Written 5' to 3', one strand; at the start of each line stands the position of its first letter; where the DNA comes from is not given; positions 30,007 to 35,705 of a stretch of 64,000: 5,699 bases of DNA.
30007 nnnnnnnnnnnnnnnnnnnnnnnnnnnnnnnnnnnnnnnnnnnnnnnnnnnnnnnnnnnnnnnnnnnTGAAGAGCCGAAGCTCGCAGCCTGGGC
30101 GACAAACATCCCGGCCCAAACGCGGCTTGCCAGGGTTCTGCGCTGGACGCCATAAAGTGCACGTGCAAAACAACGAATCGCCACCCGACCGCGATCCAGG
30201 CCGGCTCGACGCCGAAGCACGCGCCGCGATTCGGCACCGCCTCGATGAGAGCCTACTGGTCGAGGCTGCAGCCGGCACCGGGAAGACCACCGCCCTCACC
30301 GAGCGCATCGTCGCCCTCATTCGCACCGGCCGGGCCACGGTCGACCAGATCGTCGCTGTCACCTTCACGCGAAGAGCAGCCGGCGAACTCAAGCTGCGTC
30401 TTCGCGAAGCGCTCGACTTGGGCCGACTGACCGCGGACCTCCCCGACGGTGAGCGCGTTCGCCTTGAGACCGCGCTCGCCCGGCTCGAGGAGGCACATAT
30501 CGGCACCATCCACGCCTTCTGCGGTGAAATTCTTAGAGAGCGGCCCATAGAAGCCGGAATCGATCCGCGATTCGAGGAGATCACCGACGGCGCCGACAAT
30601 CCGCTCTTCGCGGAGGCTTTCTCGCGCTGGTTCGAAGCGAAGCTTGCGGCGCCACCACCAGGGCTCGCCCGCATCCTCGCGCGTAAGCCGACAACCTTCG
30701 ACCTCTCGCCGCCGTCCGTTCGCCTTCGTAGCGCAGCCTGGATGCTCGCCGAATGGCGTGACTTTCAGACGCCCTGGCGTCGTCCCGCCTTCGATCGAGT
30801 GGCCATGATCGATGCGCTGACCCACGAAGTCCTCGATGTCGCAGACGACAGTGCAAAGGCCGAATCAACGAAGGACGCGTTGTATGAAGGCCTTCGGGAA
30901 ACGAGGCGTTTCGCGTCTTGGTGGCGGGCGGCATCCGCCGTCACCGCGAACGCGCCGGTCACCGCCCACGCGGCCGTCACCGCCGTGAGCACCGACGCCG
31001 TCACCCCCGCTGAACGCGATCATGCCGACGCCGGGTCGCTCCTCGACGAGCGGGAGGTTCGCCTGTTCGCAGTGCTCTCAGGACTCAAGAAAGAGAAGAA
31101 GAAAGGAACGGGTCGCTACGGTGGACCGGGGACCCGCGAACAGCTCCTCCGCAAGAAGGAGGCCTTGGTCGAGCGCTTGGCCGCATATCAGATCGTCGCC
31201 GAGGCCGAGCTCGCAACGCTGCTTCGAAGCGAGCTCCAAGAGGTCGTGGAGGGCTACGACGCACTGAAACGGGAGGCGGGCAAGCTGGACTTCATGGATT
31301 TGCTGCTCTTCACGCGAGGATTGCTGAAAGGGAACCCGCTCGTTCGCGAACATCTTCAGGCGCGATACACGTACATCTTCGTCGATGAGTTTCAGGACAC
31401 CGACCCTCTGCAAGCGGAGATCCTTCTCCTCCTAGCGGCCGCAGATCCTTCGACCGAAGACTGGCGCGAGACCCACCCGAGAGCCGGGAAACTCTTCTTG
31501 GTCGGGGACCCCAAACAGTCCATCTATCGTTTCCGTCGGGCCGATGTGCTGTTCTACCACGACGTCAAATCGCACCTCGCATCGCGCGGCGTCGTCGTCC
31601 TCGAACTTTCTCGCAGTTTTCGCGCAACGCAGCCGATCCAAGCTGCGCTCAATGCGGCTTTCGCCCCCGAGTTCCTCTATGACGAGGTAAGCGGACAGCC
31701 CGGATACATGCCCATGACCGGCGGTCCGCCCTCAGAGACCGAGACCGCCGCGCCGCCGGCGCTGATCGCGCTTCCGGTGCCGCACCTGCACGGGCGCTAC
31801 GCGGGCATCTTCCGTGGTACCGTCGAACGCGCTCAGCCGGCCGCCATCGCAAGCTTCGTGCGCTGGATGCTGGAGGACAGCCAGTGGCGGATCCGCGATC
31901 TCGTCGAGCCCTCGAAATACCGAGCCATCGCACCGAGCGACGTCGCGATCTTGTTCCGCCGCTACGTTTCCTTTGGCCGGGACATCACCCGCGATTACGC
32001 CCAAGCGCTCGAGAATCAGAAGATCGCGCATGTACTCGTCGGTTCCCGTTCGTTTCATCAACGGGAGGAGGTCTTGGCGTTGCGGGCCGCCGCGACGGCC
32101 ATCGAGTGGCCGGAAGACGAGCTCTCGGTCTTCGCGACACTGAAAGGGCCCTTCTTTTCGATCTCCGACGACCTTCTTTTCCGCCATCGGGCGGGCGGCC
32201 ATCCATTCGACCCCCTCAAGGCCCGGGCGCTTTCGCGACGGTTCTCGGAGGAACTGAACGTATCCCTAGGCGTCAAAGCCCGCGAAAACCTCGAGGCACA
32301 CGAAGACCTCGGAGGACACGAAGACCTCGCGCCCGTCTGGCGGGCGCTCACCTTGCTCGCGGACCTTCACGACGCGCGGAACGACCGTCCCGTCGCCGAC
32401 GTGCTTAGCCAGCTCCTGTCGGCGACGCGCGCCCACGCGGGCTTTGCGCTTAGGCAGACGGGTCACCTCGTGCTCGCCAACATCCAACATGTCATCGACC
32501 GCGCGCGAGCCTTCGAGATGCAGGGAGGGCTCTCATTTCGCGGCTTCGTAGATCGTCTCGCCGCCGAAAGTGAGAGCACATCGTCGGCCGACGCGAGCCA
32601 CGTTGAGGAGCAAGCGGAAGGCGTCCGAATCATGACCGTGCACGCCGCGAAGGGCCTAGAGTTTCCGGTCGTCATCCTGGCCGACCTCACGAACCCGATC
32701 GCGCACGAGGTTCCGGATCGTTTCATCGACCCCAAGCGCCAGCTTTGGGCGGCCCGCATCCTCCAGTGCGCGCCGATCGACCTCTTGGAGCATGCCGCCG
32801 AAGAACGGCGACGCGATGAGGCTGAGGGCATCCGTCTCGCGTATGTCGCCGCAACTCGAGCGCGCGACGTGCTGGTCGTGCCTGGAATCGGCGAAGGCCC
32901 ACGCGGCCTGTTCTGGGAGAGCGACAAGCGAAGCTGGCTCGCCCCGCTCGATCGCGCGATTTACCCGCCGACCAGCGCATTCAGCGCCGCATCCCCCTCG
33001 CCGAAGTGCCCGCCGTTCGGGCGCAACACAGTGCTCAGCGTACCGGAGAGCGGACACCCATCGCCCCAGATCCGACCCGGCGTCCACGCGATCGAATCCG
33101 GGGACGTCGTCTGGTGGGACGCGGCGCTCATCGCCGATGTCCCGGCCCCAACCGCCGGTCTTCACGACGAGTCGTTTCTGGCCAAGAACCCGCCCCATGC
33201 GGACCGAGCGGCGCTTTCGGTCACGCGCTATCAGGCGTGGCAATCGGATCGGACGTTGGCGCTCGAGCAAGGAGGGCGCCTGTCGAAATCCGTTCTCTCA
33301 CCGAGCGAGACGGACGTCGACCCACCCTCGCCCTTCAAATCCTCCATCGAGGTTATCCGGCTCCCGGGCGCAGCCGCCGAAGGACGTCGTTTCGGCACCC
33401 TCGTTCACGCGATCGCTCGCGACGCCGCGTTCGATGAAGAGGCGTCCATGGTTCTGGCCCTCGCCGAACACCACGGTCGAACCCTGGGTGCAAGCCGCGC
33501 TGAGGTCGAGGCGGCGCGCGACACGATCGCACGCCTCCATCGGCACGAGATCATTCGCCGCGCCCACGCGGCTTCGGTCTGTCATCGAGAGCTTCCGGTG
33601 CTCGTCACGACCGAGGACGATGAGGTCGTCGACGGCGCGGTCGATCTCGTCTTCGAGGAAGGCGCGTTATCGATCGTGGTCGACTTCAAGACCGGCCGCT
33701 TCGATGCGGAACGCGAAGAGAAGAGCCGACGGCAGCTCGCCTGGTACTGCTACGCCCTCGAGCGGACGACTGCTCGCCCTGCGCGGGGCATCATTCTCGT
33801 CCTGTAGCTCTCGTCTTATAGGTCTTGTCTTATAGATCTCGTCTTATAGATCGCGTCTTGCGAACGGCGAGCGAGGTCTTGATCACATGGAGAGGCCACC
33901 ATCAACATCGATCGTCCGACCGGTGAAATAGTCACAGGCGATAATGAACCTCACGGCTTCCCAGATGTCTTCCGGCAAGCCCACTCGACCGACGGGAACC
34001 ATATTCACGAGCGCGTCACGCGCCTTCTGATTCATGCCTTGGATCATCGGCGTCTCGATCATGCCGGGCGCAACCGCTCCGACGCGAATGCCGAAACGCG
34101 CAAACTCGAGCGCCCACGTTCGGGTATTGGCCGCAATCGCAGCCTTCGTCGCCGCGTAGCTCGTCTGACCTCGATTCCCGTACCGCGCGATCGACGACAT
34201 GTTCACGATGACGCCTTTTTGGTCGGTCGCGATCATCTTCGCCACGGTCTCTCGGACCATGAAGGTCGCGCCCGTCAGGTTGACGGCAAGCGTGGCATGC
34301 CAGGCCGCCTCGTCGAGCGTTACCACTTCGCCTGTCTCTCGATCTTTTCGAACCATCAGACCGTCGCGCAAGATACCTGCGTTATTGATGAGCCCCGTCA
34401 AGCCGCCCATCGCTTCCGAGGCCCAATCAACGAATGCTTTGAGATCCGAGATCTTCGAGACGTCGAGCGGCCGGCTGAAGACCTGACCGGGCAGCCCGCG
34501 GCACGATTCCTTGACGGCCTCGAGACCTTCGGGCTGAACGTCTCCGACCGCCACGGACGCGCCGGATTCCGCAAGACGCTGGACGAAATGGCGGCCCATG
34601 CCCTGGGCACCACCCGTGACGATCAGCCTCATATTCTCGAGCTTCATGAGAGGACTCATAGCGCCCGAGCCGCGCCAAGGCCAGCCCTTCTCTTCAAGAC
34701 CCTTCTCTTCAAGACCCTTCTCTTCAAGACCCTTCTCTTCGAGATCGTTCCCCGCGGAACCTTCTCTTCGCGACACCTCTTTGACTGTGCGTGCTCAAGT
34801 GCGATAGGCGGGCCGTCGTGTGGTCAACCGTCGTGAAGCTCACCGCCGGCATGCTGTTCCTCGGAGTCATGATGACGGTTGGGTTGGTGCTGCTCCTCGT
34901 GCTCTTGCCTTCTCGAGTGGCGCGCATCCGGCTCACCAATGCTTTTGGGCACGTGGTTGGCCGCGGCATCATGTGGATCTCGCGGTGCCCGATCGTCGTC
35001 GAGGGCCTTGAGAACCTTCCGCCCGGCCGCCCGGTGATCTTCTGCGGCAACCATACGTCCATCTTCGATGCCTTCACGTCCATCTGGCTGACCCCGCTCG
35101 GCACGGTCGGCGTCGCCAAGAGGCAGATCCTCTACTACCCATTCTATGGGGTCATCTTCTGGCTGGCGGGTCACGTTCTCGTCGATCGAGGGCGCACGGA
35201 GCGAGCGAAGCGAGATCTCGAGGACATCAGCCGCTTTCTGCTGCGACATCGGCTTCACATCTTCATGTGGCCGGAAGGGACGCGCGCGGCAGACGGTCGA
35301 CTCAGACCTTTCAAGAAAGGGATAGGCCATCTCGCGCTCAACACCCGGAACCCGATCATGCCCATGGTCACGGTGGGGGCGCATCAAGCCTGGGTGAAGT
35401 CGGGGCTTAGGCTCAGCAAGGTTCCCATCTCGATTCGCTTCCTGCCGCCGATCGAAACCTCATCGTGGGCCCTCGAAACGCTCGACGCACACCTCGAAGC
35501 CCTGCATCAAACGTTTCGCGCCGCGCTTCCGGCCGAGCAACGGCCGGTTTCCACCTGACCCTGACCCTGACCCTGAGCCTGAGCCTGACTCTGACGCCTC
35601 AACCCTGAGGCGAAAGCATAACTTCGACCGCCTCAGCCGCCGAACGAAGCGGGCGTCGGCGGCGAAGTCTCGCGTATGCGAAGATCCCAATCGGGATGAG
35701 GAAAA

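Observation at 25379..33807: The AddB/AddA helicase-nuclease pair is interrupted by a 392-aa ORF of unknown function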

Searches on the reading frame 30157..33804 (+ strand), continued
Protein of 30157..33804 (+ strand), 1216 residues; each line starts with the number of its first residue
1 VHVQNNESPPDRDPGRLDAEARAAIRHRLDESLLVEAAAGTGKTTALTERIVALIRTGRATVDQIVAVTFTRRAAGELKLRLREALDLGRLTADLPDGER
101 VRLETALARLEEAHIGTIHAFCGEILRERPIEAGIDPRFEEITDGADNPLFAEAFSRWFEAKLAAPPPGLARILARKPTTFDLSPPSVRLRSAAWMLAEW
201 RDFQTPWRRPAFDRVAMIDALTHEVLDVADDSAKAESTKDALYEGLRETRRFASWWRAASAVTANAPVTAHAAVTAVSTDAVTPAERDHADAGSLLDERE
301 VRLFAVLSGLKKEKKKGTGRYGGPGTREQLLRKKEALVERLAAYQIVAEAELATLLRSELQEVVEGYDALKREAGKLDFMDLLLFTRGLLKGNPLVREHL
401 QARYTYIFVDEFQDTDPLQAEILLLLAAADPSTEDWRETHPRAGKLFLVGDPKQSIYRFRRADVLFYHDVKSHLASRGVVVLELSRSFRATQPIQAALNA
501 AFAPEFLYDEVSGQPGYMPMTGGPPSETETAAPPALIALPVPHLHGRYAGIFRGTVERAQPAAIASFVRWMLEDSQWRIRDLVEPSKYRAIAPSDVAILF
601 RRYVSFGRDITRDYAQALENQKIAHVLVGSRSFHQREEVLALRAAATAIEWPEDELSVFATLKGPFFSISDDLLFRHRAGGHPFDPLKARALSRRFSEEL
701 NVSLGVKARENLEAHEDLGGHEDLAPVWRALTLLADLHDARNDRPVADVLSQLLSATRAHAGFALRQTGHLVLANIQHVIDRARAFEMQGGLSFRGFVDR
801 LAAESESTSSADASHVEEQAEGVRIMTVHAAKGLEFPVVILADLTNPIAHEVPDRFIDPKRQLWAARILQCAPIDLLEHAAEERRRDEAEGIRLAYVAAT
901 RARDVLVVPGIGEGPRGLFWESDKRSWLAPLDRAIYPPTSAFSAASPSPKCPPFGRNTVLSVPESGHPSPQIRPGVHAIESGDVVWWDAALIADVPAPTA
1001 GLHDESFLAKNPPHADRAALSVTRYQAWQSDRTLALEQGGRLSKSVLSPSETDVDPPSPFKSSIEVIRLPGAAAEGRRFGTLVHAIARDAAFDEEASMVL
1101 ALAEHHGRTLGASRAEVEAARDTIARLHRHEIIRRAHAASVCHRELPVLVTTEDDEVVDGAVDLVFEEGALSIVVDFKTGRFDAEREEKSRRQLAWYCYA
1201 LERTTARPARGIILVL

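Call 13: find_encoding_contigs(protein=P0001, flank=6000, max_places=3)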
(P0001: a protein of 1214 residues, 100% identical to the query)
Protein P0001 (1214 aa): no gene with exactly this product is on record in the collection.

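Call 14: find_encoding_contigs(protein=P0003, flank=6000, max_places=3)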
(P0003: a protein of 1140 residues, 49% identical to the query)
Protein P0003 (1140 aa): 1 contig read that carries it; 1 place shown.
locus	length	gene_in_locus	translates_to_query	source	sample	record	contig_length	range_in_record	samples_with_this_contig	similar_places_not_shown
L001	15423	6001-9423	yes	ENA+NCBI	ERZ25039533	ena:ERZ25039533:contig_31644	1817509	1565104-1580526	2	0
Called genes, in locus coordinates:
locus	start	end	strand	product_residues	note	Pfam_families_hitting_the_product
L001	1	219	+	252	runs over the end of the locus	PF23441:SDR, PF00106:adh_short, PF01370:Epimerase (faint), PF08659:KR (faint), PF13561:adh_short_C2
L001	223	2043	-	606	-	PF17899:Peptidase_M61_N, PF05299:Peptidase_M61, PF13180:PDZ_2, PF17820:PDZ_6 (weak)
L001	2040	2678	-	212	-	PF01712:dNK, PF13238:AAA_18 (faint)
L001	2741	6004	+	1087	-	PF13361:UvrD_C (faint), PF12705:PDDEXK_1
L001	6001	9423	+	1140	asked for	PF00580:UvrD-helicase, PF01443:Viral_helicase1 (faint), PF13245:AAA_19, PF13361:UvrD_C, PF13538:UvrD_C_2 (faint), PF12705:PDDEXK_1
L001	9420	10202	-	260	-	PF00563:EAL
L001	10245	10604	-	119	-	PF24463:DUF7577 (weak)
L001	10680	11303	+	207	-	PF00485:PRK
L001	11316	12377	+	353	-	PF00069:Pkinase, PF07714:PK_Tyr_Ser-Thr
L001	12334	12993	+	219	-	-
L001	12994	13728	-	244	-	PF00106:adh_short, PF08659:KR, PF13561:adh_short_C2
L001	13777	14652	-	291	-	PF00732:GMC_oxred_N, PF05199:GMC_oxred_C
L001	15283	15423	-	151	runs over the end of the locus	-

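Call 23: find_related_loci(query=A2, collection=genome_contigs, flank=7000)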
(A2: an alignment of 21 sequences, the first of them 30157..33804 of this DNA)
Query A2 (1216 aa) in genome_contigs; peptide patterns used: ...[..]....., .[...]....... (x = any residue, [..] = any of these).
600 stretches matched a pattern (row limit reached: there are more); 551 encode a relative of the query (tblastn E <= 1e-3); the best 80 are kept; 80 distinct loci.
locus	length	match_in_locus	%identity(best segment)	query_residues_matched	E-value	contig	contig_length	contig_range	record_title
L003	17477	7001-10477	42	18-1214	0e+0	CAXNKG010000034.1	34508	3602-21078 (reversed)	MAG: Vicinamibacterales bacterium isolate TH-11nov19-51 genome assembly, contig: TH-11nov19-C2855, whole genome shotgun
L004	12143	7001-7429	35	1076-1214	1e-13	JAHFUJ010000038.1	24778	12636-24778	MAG: Acidobacteria bacterium isolate nzgw77 NODE_2524_length_24779_cov_10.948982, whole genome shotgun sequence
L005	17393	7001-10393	41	18-1214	0e+0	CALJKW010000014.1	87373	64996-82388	MAG TPA_asm: uncultured Myxococcales bacterium isolate SRR6227243_bin.56_CONCOCT_v1.1_MAG genome assembly, contig: ERZ79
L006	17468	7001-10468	41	17-1214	0e+0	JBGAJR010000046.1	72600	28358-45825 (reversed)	MAG: Polyangiaceae bacterium isolate MAG_AAO_H125.41 AAOH125-41_opera_contig_1181, whole genome shotgun sequence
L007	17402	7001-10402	40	18-1216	0e+0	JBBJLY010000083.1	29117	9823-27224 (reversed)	MAG: Kofleriaceae bacterium isolate RUP_SRG_46 NODE_1625_length_29117_cov_6.358200, whole genome shotgun sequence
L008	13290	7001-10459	42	18-1214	0e+0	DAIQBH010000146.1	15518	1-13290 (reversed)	MAG TPA_asm: Thermodesulfobacteriota bacterium isolate CTOTU27636 NODE_1069_length_15518_cov_6.387376, whole genome shot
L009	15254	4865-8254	43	18-1214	0e+0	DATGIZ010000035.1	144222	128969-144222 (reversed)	MAG TPA_asm: Candidatus Binatia bacterium isolate SMAG_U9820 k141_488673, whole genome shotgun sequence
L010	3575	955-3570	42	18-937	0e+0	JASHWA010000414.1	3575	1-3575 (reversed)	MAG: Bryobacteraceae bacterium isolate JOPF219 JOPF_NEAR_contig_1024061, whole genome shotgun sequence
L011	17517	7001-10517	42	18-1216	0e+0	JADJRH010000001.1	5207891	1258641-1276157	MAG: Polyangiaceae bacterium isolate Fred_18-Q3-R57-64_MAXAC.407 tig00000220-10-52028170, whole genome shotgun sequence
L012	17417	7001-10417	41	15-1214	0e+0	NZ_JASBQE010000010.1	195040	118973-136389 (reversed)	Polyangium sp. 15x6 NODE_10_length_195040_cov_16.763418, whole genome shotgun sequence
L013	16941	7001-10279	29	17-1206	8e-78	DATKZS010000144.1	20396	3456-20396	MAG TPA_asm: bacterium isolate SMAG_U14251 k141_4177529, whole genome shotgun sequence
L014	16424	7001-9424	32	17-911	2e-94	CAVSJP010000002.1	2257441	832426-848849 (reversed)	MAG: uncultured Chloroflexia bacterium isolate MFD01721.bin.1.301 genome assembly, contig: contig_1485, whole genome sho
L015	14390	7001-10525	40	5-1214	0e+0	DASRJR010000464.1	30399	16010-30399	MAG TPA_asm: Vicinamibacterales bacterium isolate SMAG_U10141 k141_3578164, whole genome shotgun sequence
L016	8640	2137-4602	31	18-908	2e-52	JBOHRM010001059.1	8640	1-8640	MAG: Longimicrobiales bacterium isolate M3-S_concoct.bin.257_sub k127_667602, whole genome shotgun sequence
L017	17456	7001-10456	29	3-1212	3e-55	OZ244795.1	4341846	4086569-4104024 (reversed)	MAG: Dehalococcoidia bacterium isolate 888037fe-99b5-4f1c-be9c-829ee1fba83a genome assembly, chromosome: 1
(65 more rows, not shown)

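Call 38: search_protein_families(library=padloc, proteins=[window:30157-33804:+], max_evalue=0.01)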
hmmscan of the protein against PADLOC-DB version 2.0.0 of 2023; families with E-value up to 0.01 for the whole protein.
window:30157-33804:+ (1216 aa): 56 families (the best 25 are shown)
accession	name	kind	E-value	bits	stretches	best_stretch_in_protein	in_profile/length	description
PDLC03802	RTasHel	-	8.2e-39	132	2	347-501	136-272/675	DRT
PDLC00132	GajB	-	1.6e-35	120.8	3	356-494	167-291/625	UrvD helicase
PDLC00114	GajB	-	1.8e-35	120.6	3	327-474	139-274/635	UrvD helicase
PDLC00127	GajB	-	2.5e-35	120.1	3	355-494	153-281/594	UrvD helicase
PDLC00117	GajB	-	1.8e-33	113.9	3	357-505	172-305/604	UrvD helicase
PDLC00122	GajB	-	4e-28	96.6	2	389-510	148-256/502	UrvD helicase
PDLC00123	GajB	-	1.2e-25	88.1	3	389-469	162-229/540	UrvD helicase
PDLC00130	GajB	-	1e-24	84.8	2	365-500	167-288/589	UrvD helicase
PDLC00103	GajB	-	1.2e-24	85.2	3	362-495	170-291/612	UrvD helicase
PDLC00119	GajB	-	1.2e-24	85.2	1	367-472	182-274/565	UrvD helicase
PDLC00107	GajB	-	4.3e-23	79.7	3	354-462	166-261/587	UrvD helicase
PDLC00129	GajB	-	1e-20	71.9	2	376-495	197-302/594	UrvD helicase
PDLC00110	GajB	-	3.3e-20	70.2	2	338-494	205-353/725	UrvD helicase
PDLC00133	GajB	-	6.2e-18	63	2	360-459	160-248/382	UrvD helicase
PDLC00112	GajB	-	9.7e-18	62.1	3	371-497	176-290/581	UrvD helicase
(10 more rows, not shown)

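Call 46: find_encoding_contigs(protein=P0002, flank=6000, max_places=2)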
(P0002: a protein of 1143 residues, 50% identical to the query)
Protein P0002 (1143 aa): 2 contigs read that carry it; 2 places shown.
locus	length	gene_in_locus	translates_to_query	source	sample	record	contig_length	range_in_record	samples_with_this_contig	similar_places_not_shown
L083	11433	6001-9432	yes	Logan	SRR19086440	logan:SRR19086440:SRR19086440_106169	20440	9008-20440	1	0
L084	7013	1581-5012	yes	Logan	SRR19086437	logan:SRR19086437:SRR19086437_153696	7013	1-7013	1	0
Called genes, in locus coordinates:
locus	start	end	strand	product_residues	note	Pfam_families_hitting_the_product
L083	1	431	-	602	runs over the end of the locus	PF17899:Peptidase_M61_N, PF05299:Peptidase_M61, PF13180:PDZ_2 (weak)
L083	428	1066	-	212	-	PF01712:dNK, PF13238:AAA_18 (faint)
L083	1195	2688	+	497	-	-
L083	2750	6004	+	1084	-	PF13361:UvrD_C (faint), PF12705:PDDEXK_1, PF01930:Cas_Cas4 (faint)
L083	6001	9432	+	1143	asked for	PF00580:UvrD-helicase, PF01443:Viral_helicase1 (faint), PF13245:AAA_19, PF13361:UvrD_C, PF13538:UvrD_C_2 (faint), PF12705:PDDEXK_1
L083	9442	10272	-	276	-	PF00563:EAL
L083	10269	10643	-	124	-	PF09413:DUF2007, PF24463:DUF7577 (faint)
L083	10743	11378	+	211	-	PF00485:PRK, PF13238:AAA_18 (weak)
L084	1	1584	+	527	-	?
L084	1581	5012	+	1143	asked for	PF00580:UvrD-helicase, PF01443:Viral_helicase1 (faint), PF13245:AAA_19, PF13361:UvrD_C, PF13538:UvrD_C_2 (faint), PF12705:PDDEXK_1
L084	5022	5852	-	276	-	PF00563:EAL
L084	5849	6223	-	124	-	PF09413:DUF2007, PF24463:DUF7577 (faint)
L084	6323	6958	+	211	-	PF00485:PRK, PF13238:AAA_18 (weak)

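Call 47: find_encoding_contigs(protein=P0004, flank=6000, max_places=2)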
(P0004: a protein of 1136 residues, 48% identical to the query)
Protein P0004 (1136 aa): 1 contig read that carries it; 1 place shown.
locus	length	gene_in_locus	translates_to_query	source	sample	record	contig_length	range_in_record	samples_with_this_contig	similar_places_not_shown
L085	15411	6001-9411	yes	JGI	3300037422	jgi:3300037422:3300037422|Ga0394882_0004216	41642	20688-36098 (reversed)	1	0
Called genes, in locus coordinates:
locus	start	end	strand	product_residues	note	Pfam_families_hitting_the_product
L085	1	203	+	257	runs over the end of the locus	PF00106:adh_short, PF08659:KR, PF23441:SDR, PF13561:adh_short_C2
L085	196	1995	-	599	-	PF17899:Peptidase_M61_N, PF05299:Peptidase_M61, PF13180:PDZ_2 (weak), PF17820:PDZ_6 (weak)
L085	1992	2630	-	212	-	PF01712:dNK, PF13238:AAA_18 (faint)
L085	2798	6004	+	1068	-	PF12705:PDDEXK_1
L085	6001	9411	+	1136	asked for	PF00580:UvrD-helicase, PF01443:Viral_helicase1 (faint), PF13245:AAA_19, PF13361:UvrD_C, PF13538:UvrD_C_2 (faint), PF12705:PDDEXK_1 (weak)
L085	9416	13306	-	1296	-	-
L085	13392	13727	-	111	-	PF09413:DUF2007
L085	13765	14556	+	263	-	-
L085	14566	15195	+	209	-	PF00485:PRK, PF06414:Zeta_toxin (faint)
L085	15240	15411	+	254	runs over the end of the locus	PF00106:adh_short, PF08659:KR, PF13561:adh_short_C2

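Call 48: find_encoding_contigs(protein=P0005, flank=6000, max_places=2)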
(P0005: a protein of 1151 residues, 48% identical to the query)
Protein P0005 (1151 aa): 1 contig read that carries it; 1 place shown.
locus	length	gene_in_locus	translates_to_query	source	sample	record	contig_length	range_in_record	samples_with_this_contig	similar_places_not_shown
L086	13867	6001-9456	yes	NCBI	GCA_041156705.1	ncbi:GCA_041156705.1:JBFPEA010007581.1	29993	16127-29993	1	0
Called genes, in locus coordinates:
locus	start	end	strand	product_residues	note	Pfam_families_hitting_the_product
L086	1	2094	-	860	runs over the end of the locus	-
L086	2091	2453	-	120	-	-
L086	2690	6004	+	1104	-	PF21445:ADDB_N (faint), PF13361:UvrD_C (faint), PF12705:PDDEXK_1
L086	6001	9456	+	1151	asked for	PF00580:UvrD-helicase, PF01443:Viral_helicase1 (faint), PF13245:AAA_19, PF13361:UvrD_C, PF13538:UvrD_C_2 (faint)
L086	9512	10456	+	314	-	PF01073:3Beta_HSD (weak), PF01370:Epimerase, PF02719:Polysacc_synt_2 (faint), PF16363:GDP_Man_Dehyd, PF07993:NAD_binding_4 (weak)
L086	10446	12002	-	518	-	PF13428:TPR_14 (faint), PF14559:TPR_19 (faint), PF13424:TPR_12 (faint), PF00515:TPR_1 (faint), PF07719:TPR_2 (faint), PF13181:TPR_8 (faint), PF13371:TPR_9 (faint), PF13431:TPR_17 (faint), +1 more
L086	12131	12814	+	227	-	-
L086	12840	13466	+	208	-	PF00485:PRK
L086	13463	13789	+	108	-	-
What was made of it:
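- The four nearest relatives show 4-nt overlaps (calls 14, 46-48).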

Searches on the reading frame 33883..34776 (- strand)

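Call 25: search_protein_families(library=pfam, proteins=[window:33883-34776:-], max_evalue=0.001)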
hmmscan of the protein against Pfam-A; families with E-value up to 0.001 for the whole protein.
window:33883-34776:- (297 aa): 3 families
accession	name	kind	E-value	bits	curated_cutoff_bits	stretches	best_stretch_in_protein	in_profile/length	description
PF13561.12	adh_short_C2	-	9.3e-49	166.6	27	1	57-296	3-236/236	Enoyl-(Acyl carrier protein) reductase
PF00106.31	adh_short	-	1.2e-46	159.1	26.6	1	52-251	4-193/195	short chain dehydrogenase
PF08659.16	KR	-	5.7e-12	46.4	22.6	1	52-219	4-161/180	KR domain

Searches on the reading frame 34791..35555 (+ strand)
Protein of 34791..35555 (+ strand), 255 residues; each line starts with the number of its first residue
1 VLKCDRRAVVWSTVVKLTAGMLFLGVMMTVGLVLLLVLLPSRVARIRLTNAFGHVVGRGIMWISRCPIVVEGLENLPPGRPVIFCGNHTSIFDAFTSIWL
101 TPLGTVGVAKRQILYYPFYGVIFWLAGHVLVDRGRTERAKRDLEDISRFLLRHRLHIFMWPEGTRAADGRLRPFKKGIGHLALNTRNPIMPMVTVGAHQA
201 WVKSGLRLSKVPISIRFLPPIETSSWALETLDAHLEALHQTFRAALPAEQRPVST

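Call 25: search_protein_families(library=pfam, proteins=[window:34791-35555:+], max_evalue=0.001)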
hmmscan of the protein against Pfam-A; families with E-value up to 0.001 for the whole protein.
window:34791-35555:+ (255 aa): 1 family
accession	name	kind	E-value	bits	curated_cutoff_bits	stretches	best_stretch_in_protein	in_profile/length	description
PF01553.26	Acyltransferase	-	1e-26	93.8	23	1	68-193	2-130/132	Acyltransferase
